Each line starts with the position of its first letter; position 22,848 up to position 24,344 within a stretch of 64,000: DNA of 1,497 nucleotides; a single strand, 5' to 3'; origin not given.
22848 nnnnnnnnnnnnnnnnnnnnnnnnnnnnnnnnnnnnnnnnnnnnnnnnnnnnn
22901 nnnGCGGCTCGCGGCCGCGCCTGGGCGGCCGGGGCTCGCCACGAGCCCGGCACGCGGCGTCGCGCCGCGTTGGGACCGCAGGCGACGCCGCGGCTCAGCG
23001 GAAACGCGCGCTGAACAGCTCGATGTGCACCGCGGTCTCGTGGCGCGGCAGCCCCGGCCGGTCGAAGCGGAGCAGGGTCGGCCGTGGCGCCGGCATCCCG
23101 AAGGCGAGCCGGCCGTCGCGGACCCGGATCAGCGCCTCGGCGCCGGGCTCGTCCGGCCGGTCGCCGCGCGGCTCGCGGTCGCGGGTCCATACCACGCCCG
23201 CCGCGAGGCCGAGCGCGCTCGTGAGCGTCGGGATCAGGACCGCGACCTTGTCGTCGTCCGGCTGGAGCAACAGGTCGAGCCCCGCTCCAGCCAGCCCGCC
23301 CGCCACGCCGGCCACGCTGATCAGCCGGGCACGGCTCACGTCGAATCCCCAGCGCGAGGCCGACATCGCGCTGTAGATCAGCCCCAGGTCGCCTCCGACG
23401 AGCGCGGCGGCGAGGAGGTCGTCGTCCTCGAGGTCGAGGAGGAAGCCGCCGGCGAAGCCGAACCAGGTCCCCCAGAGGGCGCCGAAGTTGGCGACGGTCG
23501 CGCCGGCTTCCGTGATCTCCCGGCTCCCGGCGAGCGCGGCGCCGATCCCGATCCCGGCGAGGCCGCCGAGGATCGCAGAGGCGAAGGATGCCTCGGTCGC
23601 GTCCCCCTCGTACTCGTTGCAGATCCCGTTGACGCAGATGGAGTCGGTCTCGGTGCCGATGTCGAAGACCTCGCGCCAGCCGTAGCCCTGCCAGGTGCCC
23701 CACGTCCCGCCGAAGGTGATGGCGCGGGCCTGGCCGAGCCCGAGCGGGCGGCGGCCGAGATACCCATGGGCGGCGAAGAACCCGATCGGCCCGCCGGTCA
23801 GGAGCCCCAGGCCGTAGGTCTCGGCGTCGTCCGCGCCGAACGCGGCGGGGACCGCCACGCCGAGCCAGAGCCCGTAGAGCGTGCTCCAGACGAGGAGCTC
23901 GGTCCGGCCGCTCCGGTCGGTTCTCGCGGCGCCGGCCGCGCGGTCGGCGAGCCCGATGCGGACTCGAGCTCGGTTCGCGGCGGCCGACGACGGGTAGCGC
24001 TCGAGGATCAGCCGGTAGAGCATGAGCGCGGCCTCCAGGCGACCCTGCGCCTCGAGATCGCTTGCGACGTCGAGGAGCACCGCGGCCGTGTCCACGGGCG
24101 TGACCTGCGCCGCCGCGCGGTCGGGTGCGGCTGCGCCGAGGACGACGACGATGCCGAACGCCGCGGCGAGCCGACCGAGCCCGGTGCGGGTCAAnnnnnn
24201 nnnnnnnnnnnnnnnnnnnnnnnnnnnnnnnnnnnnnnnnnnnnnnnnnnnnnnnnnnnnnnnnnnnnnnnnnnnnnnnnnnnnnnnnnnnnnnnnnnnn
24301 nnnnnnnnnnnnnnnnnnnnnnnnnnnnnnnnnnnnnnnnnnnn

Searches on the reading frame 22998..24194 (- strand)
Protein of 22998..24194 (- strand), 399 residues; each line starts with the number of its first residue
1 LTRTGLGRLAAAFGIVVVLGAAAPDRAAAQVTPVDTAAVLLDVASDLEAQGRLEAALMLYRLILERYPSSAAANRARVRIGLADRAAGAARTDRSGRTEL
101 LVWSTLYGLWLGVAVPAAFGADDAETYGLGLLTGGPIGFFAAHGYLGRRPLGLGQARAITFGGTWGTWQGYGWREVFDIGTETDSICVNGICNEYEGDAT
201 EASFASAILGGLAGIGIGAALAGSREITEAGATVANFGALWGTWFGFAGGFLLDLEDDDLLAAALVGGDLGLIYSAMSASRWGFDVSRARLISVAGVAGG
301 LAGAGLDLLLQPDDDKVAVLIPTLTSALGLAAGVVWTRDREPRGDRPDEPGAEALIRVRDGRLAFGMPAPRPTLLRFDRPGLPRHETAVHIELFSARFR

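Call 35: search_protein_families(library=pfam, proteins=[window:22998-24194:-], max_evalue=0.05)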
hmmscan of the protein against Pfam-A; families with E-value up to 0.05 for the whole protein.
window:22998-24194:- (399 aa): 2 families
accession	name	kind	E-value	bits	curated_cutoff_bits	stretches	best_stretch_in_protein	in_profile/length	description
PF13428.12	TPR_14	-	0.00062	20.6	23.5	1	38-79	2-43/44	Tetratricopeptide repeat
PF13424.12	TPR_12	-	0.0056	17.3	30.1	1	35-92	1-61/77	Tetratricopeptide repeat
